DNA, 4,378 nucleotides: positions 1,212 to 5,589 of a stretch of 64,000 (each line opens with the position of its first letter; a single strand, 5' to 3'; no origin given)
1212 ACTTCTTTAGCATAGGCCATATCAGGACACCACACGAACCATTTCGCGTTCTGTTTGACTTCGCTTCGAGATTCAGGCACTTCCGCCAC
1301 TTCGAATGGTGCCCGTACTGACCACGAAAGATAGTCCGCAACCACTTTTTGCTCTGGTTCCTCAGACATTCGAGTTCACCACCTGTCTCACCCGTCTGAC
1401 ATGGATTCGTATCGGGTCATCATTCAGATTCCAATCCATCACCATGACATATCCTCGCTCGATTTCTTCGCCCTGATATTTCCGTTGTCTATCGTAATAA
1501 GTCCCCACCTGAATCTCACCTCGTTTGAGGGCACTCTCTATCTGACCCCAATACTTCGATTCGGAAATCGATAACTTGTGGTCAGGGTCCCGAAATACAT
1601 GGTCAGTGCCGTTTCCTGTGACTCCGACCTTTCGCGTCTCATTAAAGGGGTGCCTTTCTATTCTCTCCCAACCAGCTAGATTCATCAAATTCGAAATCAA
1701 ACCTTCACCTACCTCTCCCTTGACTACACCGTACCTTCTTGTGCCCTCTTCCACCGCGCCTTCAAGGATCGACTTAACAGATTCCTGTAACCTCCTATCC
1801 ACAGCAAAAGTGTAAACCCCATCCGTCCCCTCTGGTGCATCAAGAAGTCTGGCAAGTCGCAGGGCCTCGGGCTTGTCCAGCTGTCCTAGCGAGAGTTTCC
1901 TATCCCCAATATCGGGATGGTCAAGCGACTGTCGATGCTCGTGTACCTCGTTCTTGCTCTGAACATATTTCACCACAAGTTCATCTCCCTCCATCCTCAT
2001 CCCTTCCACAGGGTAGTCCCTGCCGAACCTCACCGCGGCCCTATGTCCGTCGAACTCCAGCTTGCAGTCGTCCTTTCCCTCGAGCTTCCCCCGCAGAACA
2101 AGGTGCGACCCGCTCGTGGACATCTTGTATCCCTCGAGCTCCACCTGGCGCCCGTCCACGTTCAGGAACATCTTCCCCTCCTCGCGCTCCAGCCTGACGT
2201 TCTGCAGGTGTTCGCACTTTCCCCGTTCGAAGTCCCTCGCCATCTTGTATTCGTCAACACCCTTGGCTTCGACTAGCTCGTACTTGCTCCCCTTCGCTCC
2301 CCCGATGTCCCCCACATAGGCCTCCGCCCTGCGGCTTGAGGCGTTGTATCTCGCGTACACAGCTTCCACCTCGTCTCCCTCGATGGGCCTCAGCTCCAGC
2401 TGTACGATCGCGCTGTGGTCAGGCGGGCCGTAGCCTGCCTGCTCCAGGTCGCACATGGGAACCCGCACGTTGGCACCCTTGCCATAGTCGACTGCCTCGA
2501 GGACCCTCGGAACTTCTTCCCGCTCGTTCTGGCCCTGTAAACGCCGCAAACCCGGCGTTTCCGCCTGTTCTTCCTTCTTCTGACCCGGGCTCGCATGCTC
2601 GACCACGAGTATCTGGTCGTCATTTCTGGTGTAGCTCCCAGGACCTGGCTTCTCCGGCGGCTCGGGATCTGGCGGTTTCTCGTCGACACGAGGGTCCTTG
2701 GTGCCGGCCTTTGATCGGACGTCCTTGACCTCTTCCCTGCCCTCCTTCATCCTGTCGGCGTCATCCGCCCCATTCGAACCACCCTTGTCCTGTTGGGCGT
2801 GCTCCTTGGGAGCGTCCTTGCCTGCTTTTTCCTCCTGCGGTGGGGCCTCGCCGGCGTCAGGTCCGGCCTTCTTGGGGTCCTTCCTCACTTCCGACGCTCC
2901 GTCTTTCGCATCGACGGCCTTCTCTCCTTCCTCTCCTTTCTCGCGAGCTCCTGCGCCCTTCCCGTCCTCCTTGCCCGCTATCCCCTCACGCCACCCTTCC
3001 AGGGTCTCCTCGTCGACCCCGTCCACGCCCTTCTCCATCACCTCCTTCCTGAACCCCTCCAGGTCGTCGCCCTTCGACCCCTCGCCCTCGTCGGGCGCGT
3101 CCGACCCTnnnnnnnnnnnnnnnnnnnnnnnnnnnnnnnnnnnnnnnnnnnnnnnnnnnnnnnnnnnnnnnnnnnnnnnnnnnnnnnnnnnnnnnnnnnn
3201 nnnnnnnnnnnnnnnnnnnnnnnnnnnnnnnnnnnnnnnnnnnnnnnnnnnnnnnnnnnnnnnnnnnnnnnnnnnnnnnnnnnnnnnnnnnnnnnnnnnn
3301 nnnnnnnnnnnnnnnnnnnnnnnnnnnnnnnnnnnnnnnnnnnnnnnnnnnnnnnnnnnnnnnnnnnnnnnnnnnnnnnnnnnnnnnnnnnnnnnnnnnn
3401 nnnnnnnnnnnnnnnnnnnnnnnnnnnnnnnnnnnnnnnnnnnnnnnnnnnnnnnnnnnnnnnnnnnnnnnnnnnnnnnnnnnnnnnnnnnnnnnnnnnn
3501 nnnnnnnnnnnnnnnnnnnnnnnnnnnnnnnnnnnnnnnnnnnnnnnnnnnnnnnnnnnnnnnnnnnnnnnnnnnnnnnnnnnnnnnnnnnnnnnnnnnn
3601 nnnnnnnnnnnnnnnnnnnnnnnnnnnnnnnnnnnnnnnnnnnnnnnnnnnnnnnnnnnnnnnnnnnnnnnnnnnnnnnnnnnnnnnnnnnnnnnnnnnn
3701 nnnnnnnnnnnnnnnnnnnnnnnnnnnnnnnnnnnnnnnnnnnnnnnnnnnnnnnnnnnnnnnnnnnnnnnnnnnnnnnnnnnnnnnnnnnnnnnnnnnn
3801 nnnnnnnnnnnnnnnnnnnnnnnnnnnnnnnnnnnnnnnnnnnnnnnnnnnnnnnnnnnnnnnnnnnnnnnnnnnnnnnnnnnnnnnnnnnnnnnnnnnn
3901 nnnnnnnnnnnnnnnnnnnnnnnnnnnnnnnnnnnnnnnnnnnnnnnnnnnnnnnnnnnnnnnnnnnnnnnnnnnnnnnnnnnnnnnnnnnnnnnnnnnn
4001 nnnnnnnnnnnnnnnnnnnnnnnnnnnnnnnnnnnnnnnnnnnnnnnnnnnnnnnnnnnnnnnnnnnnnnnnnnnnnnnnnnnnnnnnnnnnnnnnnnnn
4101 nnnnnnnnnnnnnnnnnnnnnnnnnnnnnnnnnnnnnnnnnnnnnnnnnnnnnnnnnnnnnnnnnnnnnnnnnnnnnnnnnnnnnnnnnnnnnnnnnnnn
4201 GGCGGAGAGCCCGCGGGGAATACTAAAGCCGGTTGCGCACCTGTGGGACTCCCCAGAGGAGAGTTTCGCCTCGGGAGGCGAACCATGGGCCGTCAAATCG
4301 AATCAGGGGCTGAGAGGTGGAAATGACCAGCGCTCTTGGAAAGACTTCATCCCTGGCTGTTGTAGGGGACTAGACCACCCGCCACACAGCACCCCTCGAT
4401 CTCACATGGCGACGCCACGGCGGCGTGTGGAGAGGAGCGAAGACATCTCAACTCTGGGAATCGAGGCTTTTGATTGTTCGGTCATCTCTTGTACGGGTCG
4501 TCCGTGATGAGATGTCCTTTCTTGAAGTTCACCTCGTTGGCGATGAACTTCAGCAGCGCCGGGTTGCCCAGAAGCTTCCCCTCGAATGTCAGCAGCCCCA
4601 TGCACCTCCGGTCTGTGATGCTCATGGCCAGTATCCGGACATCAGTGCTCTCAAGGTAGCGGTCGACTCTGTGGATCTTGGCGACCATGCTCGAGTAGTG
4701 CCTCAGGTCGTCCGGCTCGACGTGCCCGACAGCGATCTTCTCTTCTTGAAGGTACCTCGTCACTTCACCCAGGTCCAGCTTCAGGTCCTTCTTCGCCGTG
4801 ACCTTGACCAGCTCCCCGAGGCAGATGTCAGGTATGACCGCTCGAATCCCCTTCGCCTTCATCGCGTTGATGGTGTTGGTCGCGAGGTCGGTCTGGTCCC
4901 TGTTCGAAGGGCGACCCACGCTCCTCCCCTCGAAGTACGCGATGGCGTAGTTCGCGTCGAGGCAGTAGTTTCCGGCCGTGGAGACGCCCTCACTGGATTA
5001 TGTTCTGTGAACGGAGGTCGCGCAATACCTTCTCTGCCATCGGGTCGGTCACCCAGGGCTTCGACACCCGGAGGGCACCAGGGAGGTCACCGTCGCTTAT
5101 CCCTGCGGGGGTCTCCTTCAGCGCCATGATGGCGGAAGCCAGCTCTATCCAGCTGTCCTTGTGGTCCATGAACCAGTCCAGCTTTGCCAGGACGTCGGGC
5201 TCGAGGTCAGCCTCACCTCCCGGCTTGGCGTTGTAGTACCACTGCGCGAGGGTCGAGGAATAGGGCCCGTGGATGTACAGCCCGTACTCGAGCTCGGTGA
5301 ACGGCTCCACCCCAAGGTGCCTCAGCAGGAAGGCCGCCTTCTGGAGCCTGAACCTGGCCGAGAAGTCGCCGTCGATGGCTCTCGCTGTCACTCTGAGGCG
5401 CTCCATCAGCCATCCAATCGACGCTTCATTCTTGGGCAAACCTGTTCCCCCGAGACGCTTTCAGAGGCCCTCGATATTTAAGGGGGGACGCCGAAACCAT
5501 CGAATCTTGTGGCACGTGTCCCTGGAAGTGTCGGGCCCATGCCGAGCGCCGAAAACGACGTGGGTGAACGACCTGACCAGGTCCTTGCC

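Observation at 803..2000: Sharp G+C drop inside the large ORF: the nuclease-like C-terminus plus the 188-aa gene look like a swapped-in cassette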

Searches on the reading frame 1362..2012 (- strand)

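Call 32: search_protein_families(library=pfam, proteins=[window:1362-2012:-], max_evalue=1)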
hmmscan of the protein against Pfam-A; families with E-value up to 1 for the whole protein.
window:1362-2012:- (216 aa): 1 family
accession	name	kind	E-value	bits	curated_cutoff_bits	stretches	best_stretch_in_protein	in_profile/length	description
PF10748.14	HofP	-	0.017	15.3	24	1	135-191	16-69/132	DNA utilization proteins HofP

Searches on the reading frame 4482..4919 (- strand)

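Call 3: search_protein_families(library=pfam, proteins=[window:4482-4919:-], max_evalue=1)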
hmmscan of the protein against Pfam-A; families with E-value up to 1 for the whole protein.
window:4482-4919:- (145 aa): 3 families
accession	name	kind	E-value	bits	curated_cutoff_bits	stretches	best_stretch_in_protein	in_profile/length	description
PF16289.11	PIN_12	-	0.12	13.2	32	1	16-103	24-120/172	PIN domain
PF16912.11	Glu_dehyd_C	-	0.15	11.9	34.9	1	15-89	115-180/211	Glucose dehydrogenase C-terminus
PF20695.2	UbiD_N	-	0.19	12.3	24.3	1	35-92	8-66/78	3-octaprenyl-4-hydroxybenzoate carboxy-lyase N-terminal domain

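Call 31: search_protein_families(library=padloc, proteins=[window:4482-4919:-], max_evalue=0.1)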
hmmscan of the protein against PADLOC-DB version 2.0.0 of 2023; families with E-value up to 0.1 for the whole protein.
window:4482-4919:- (145 aa): 0 families

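Call 69: search_protein_families(library=ncbifam, proteins=[window:4485-4919:-], max_evalue=0.01)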
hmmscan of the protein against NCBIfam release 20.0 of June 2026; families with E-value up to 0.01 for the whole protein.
window:4485-4919:- (145 aa): 0 families

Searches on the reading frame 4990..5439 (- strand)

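Call 3: search_protein_families(library=pfam, proteins=[window:4990-5439:-], max_evalue=1)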
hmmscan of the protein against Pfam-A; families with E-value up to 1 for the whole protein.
window:4990-5439:- (149 aa): 0 families

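Call 31: search_protein_families(library=padloc, proteins=[window:4990-5439:-], max_evalue=0.1)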
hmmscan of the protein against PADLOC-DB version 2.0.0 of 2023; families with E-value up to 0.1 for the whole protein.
window:4990-5439:- (149 aa): 1 family
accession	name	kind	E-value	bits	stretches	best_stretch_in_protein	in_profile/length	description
PDLC02990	DarG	-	0.0055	14.2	1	12-69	172-220/329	-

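Call 69: search_protein_families(library=ncbifam, proteins=[window:4993-5439:-], max_evalue=0.01)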
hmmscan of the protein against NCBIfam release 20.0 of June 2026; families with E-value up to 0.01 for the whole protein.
window:4993-5439:- (149 aa): 0 families
